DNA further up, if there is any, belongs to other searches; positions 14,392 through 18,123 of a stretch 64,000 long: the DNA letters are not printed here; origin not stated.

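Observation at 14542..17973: STAND-like regulator with inverted AfsR architecture (N-terminal MalT-type AAA, TPR and HEAT repeats, C-terminal SARP wHTH+BTAD)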

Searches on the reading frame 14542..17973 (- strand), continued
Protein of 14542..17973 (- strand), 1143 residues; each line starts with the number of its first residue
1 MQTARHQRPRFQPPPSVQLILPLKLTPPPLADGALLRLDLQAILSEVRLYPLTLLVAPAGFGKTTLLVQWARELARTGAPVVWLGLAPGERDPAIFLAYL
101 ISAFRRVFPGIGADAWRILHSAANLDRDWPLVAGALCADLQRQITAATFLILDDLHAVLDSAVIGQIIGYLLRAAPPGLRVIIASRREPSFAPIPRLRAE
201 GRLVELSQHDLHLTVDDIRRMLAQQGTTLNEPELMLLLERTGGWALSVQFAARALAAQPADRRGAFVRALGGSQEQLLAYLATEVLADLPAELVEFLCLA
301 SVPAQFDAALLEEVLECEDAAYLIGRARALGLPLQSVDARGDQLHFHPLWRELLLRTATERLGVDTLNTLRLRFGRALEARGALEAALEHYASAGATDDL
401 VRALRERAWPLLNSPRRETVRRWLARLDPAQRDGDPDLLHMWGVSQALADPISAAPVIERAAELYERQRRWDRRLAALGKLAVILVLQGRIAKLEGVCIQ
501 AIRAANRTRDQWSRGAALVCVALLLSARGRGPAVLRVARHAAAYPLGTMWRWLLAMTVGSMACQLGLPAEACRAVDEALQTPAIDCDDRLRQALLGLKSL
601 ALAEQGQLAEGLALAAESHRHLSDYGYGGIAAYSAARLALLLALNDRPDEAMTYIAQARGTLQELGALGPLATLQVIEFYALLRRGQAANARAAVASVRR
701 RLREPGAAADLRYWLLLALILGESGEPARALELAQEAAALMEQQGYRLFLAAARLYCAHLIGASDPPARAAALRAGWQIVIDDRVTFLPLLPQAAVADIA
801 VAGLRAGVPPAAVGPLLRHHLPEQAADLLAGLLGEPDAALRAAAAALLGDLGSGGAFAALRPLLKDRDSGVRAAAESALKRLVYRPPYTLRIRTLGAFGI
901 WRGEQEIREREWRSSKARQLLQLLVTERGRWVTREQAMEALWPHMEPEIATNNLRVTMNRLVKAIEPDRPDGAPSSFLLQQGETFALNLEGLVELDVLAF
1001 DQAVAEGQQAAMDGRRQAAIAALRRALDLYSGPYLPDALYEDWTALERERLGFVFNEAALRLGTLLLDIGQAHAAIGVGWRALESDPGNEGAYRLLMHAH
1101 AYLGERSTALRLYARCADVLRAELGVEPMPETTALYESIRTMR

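Call 13: find_encoding_contigs(protein=P0043, flank=8000, max_places=2)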
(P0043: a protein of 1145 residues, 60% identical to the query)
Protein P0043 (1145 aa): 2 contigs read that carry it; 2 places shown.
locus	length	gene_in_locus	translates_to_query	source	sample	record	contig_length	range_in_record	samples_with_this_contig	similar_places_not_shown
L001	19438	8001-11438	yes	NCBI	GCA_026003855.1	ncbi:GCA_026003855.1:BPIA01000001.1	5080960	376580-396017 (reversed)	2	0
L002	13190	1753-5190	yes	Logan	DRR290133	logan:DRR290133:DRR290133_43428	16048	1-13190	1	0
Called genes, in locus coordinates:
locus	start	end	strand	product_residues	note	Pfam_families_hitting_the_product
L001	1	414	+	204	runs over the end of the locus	PF09517:RE_Eco29kI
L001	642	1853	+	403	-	PF03480:DctP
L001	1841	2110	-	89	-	-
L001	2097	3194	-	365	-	PF01476:LysM, PF01522:Polysacc_deac_1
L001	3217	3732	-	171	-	PF14317:YcxB (weak)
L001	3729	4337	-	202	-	PF01476:LysM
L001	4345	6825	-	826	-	PF00488:MutS_V, PF20297:MSSS, PF01713:Smr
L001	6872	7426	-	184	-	PF02674:Colicin_V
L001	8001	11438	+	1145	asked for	PF25873:WHD_MalT, PF02985:HEAT (faint), PF13646:HEAT_2, PF00486:Trans_reg_C, PF03704:BTAD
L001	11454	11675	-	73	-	-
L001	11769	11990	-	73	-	-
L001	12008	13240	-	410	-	PF00291:PALP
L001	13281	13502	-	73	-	-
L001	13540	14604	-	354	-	PF04055:Radical_SAM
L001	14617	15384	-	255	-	PF00459:Inositol_P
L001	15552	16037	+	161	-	-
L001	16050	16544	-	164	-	PF05991:NYN_YacP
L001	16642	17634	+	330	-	PF13349:DUF4097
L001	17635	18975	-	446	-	PF25275:Golvesin_C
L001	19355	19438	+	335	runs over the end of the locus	PF01180:DHO_dh (faint), PF01207:Dus, PF01791:DeoC (faint), PF00977:His_biosynth (weak)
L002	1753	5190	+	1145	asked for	PF25873:WHD_MalT, PF02985:HEAT (faint), PF13646:HEAT_2, PF00486:Trans_reg_C, PF03704:BTAD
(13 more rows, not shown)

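Call 14: find_encoding_contigs(protein=P0014, flank=8000, max_places=2)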
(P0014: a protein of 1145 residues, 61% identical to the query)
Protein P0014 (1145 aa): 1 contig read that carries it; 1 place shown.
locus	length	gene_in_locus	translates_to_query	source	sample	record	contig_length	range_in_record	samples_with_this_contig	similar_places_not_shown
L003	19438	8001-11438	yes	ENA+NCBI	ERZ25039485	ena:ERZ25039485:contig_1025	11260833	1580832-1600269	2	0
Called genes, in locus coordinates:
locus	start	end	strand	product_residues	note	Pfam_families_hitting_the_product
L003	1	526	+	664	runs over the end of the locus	PF02449:Glyco_hydro_42, PF08532:Glyco_hydro_42M, PF08533:Glyco_hydro_42C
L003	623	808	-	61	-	-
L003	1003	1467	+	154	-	PF10604:Polyketide_cyc2, PF03364:Polyketide_cyc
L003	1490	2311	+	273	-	PF01940:DUF92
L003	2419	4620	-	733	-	-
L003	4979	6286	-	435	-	PF06925:MGDG_synth, PF04101:Glyco_tran_28_C, PF13692:Glyco_trans_1_4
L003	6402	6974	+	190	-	-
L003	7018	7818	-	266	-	PF06925:MGDG_synth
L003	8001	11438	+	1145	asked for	PF24883:NPHP3_N (weak), PF13191:AAA_16 (weak), PF25199:nSTAND_NTPase5 (faint), PF25873:WHD_MalT, PF13646:HEAT_2, PF02985:HEAT (faint), PF00486:Trans_reg_C (weak), PF03704:BTAD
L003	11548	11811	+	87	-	-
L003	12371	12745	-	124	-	PF04255:DUF433 (faint)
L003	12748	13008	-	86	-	PF13560:HTH_31, PF12844:HTH_19, PF01381:HTH_3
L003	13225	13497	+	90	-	-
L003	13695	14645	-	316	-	PF14267:DUF4357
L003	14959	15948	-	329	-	PF08279:HTH_11, PF19187:HTH_PafC (faint), PF13280:WYL, PF25583:WCX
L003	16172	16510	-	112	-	-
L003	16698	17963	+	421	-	PF13546:DDE_5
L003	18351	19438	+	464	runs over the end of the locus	PF13485:Peptidase_MA_2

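Call 15: find_encoding_contigs(protein=P0112, flank=8000, max_places=2)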
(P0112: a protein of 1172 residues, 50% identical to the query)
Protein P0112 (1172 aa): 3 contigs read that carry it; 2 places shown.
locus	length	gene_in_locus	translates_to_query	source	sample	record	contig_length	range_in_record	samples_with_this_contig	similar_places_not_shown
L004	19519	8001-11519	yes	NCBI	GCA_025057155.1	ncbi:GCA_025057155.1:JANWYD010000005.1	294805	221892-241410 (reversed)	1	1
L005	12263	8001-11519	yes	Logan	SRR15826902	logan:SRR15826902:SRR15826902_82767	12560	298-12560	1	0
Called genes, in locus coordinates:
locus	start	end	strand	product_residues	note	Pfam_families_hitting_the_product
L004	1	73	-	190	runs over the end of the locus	-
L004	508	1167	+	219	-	PF01895:PhoU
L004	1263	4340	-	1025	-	PF00912:Transgly, PF00905:Transpeptidase, PF03793:PASTA (weak)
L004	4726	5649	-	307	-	-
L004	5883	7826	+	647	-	PF00069:Pkinase, PF07714:PK_Tyr_Ser-Thr, PF17667:Pkinase_fungal (faint)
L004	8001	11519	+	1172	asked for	PF13191:AAA_16, PF24883:NPHP3_N (weak), PF25199:nSTAND_NTPase5 (weak), PF13401:AAA_22 (weak), PF25873:WHD_MalT, PF13646:HEAT_2 (weak), PF00486:Trans_reg_C (faint), PF03704:BTAD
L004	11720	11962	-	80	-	-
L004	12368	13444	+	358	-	PF00180:Iso_dh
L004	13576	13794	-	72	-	PF14407:Frankia_peptide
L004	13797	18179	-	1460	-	PF00211:Guanylate_cyc, PF13191:AAA_16, PF13401:AAA_22 (faint), PF13424:TPR_12 (weak), PF17874:TPR_MalT (weak), PF13424:TPR_12, PF17874:TPR_MalT (weak), PF13424:TPR_12, +5 more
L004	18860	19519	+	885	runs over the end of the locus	PF11369:DUF3160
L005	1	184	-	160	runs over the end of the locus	?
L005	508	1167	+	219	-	PF01895:PhoU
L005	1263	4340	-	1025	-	PF00912:Transgly, PF00905:Transpeptidase, PF03793:PASTA (weak)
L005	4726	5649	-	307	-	-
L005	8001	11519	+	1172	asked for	PF13191:AAA_16, PF24883:NPHP3_N (weak), PF25199:nSTAND_NTPase5 (weak), PF13401:AAA_22 (weak), PF25873:WHD_MalT, PF13646:HEAT_2 (weak), PF00486:Trans_reg_C (faint), PF03704:BTAD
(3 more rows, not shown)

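Call 16: find_encoding_contigs(protein=P0003, flank=8000, max_places=1)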
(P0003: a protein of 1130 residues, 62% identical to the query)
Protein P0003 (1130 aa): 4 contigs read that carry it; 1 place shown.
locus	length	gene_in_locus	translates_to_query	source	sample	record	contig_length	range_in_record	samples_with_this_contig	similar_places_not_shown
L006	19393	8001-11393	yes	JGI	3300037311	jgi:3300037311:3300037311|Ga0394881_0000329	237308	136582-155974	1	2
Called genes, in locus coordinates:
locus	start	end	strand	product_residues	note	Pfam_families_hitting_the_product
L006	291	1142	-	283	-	PF03437:BtpA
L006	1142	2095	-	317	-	PF00294:PfkB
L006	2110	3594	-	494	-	PF00069:Pkinase, PF07714:PK_Tyr_Ser-Thr (weak), PF08239:SH3_3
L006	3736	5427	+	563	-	PF13581:HATPase_c_2, PF02518:HATPase_c (weak), PF00027:cNMP_binding, PF07228:SpoIIE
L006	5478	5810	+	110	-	PF01740:STAS, PF13466:STAS_2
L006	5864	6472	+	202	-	PF09378:HAS-barrel (weak)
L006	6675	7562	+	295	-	PF00226:DnaJ, PF01556:DnaJ_C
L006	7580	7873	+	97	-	PF00376:MerR, PF13411:MerR_1, PF13591:MerR_2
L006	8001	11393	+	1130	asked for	PF13191:AAA_16 (weak), PF24883:NPHP3_N (weak), PF25199:nSTAND_NTPase5 (faint), PF25873:WHD_MalT, PF07719:TPR_2 (faint), PF13646:HEAT_2, PF00486:Trans_reg_C (weak), PF03704:BTAD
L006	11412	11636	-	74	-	-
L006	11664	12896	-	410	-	PF00291:PALP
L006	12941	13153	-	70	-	-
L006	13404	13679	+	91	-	-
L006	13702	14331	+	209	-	PF00485:PRK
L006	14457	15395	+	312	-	PF13439:Glyco_transf_4 (weak), PF00534:Glycos_transf_1, PF13692:Glyco_trans_1_4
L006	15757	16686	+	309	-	PF00535:Glycos_transf_2, PF13641:Glyco_tranf_2_3 (weak), PF10111:Glyco_tranf_2_2 (weak)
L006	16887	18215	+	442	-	PF08378:NERD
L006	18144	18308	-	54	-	-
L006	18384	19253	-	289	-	PF13641:Glyco_tranf_2_3, PF00535:Glycos_transf_2 (weak), PF13632:Glyco_trans_2_3 (weak)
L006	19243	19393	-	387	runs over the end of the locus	PF13439:Glyco_transf_4 (weak), PF00534:Glycos_transf_1, PF13692:Glyco_trans_1_4, PF13524:Glyco_trans_1_2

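Call 17: find_encoding_contigs(protein=P0024, flank=8000, max_places=1)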
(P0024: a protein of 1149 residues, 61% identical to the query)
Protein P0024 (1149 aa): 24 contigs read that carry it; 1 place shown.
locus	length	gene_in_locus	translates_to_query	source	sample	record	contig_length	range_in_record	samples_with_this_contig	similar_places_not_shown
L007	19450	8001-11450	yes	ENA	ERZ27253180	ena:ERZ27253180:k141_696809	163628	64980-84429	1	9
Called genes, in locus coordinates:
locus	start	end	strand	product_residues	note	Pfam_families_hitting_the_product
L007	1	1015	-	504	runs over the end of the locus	PF13616:Rotamase_3, PF00639:Rotamase, PF13145:Rotamase_2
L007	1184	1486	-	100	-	PF01084:Ribosomal_S18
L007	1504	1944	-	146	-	PF00436:SSB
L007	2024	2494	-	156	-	PF01250:Ribosomal_S6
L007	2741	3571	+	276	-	PF01940:DUF92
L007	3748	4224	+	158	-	PF11695:DUF3291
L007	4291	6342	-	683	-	PF12229:PG_binding_4, PF04294:VanW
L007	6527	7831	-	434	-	PF06925:MGDG_synth, PF04101:Glyco_tran_28_C, PF13692:Glyco_trans_1_4, PF00534:Glycos_transf_1 (weak)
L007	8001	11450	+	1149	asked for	PF24883:NPHP3_N (weak), PF25873:WHD_MalT, PF13646:HEAT_2, PF00486:Trans_reg_C (weak), PF03704:BTAD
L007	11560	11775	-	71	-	-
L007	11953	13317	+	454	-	PF01385:OrfB_IS605, PF07282:Cas12f1-like_TNB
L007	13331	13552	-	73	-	-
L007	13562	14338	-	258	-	PF08282:Hydrolase_3, PF05116:S6PP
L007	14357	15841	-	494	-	PF07228:SpoIIE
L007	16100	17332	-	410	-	PF00291:PALP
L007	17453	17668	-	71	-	-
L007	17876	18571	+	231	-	PF00485:PRK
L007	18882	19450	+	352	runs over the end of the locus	PF13579:Glyco_trans_4_4 (weak), PF13439:Glyco_transf_4, PF00534:Glycos_transf_1, PF13692:Glyco_trans_1_4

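Call 18: find_encoding_contigs(protein=P0085, flank=8000, max_places=1)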
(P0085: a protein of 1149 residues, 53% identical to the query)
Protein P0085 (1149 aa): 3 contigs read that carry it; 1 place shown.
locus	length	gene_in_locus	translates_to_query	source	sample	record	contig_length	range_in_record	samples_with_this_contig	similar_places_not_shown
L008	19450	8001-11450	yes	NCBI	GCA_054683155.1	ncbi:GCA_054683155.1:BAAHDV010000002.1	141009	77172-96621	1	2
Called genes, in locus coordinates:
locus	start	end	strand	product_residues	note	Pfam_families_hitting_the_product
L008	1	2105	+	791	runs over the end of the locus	PF01381:HTH_3, PF13560:HTH_31, PF13191:AAA_16 (weak), PF13401:AAA_22, PF25872:HTH_77 (weak), PF07719:TPR_2 (faint), PF13424:TPR_12 (weak), PF13424:TPR_12 (weak), +1 more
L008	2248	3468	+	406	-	PF00534:Glycos_transf_1, PF13692:Glyco_trans_1_4, PF13524:Glyco_trans_1_2 (weak)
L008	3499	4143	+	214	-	PF00156:Pribosyltran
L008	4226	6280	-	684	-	PF12229:PG_binding_4, PF04294:VanW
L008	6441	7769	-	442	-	PF06925:MGDG_synth, PF00534:Glycos_transf_1, PF04101:Glyco_tran_28_C, PF13692:Glyco_trans_1_4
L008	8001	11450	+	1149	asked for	PF13191:AAA_16 (weak), PF24883:NPHP3_N (weak), PF25199:nSTAND_NTPase5 (faint), PF25873:WHD_MalT, PF13646:HEAT_2 (weak), PF00486:Trans_reg_C (weak), PF03704:BTAD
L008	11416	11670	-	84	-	-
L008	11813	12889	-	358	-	PF05343:Peptidase_M42, PF01546:Peptidase_M20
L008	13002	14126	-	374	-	-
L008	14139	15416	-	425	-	PF00704:Glyco_hydro_18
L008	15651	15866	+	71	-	-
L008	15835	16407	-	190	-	PF04542:Sigma70_r2, PF08281:Sigma70_r4_2, PF04545:Sigma70_r4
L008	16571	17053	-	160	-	PF04542:Sigma70_r2, PF08281:Sigma70_r4_2, PF04545:Sigma70_r4 (faint)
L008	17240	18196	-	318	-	PF00294:PfkB, PF08543:Phos_pyr_kin (weak)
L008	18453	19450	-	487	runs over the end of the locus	PF25917:BSH_RND (weak), PF25954:Beta-barrel_RND_2, PF25990:Beta-barrel_YknX (weak)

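Call 19: find_encoding_contigs(protein=P0001, flank=10000, max_places=2)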
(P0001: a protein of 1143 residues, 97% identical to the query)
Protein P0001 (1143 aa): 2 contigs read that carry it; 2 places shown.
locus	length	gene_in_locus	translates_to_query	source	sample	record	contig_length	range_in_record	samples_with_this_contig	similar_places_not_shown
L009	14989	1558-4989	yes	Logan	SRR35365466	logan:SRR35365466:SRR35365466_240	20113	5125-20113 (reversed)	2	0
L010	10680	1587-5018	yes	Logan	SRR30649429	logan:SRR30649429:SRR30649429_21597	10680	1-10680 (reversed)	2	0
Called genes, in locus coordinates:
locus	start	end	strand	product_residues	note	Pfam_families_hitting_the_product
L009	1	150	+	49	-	?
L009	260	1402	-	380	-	PF06925:MGDG_synth, PF04101:Glyco_tran_28_C (weak)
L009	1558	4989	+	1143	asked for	PF13481:AAA_25 (weak), PF25873:WHD_MalT, PF13646:HEAT_2 (weak), PF00486:Trans_reg_C, PF03704:BTAD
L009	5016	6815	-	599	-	PF01740:STAS (weak), PF01266:DAO, PF01494:FAD_binding_3, PF05834:Lycopene_cycl (faint), PF07992:Pyr_redox_2 (weak)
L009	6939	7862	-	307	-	PF02743:dCache_1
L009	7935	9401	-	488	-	PF08245:Mur_ligase_M, PF08353:MurT_C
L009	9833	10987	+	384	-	PF13439:Glyco_transf_4, PF13579:Glyco_trans_4_4, PF20706:GT4-conflict, PF00534:Glycos_transf_1, PF13692:Glyco_trans_1_4, PF13524:Glyco_trans_1_2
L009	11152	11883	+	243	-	PF02811:PHP, PF13263:PHP_C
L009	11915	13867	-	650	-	-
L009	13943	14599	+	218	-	-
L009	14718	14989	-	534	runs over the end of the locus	PF13091:PLDc_2, PF00614:PLDc (faint), PF13091:PLDc_2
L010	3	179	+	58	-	?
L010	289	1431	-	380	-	PF06925:MGDG_synth, PF04101:Glyco_tran_28_C (weak)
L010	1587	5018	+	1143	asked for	PF13481:AAA_25 (weak), PF25873:WHD_MalT, PF13646:HEAT_2 (weak), PF00486:Trans_reg_C, PF03704:BTAD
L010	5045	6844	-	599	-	PF01740:STAS (weak), PF01266:DAO, PF01494:FAD_binding_3, PF05834:Lycopene_cycl (faint), PF07992:Pyr_redox_2 (weak)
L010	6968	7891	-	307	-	PF02743:dCache_1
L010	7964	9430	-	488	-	PF08245:Mur_ligase_M, PF08353:MurT_C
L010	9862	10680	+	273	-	?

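Call 32: search_solved_structures(query=A2, max_evalue=0.01)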
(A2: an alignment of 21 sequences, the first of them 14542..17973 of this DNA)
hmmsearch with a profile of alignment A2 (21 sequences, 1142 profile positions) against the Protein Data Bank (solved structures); distinct sequences matched with E-value up to 0.01: 28.
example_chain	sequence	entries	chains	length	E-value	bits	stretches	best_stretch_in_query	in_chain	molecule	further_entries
8bob_C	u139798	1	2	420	1.9e-47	165.2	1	17-428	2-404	HTH-type transcriptional regulator MalT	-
9sah_A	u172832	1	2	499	5.2e-29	104.2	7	821-880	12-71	E4-NB2 synthetic fusion protein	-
6fsq_A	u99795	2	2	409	2e-21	79.1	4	819-880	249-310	alphaRep A3_bGFPD | A3_bGFPD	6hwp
4xl5_C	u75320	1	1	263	1.2e-20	76.4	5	822-880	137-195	bGFP-A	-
6ft5_A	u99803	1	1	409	2e-20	75.8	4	813-880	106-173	alphaRep A3_A3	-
4zv6_A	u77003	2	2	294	9.5e-20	73.5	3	822-881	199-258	AlphaRep-7 | alpha-Rep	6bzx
6gwc_C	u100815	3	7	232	1.1e-16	63.3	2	822-880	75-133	iE5 ALPHAREP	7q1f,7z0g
7p0h_A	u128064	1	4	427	3e-14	55.3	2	822-880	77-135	Helicobacter pylori ComF fused to an artificial alphaREP crystallization helper (named B2)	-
8aw4_A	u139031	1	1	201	8.8e-13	50.4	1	822-880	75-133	ALPHAREP bB-E3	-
6gx7_E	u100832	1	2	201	9.8e-11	43.6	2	815-881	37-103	iiiA5 ALPHAREP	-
5dcq_A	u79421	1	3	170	1.4e-10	43.1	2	822-880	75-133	artificial repeat proteins (alphaREP3)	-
3ltj_A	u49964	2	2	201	2.1e-10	42.5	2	811-880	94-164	AlphaRep-4 | bA3-2: binder of A3 protein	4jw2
3ltm_A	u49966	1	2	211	3.6e-10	41.8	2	810-880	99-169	Alpha-Rep4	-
8aw4_B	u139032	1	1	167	3.7e-10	41.7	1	823-881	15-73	ALPHAREP bGFPD-YY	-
6veh_A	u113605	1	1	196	4.1e-10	41.6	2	791-880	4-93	HEAT repeat domain-containing protein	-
8k60_I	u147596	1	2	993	2.4e-09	39.1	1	894-1138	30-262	Regulatory protein AfsR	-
8jke_I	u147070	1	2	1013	2.7e-09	38.9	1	894-1138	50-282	Regulatory protein AfsR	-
8hvr_I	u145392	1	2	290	2.9e-09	38.8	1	893-1138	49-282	Regulatory protein AfsR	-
2fez_A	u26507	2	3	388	0.00017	23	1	915-1138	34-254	Probable regulatory protein embR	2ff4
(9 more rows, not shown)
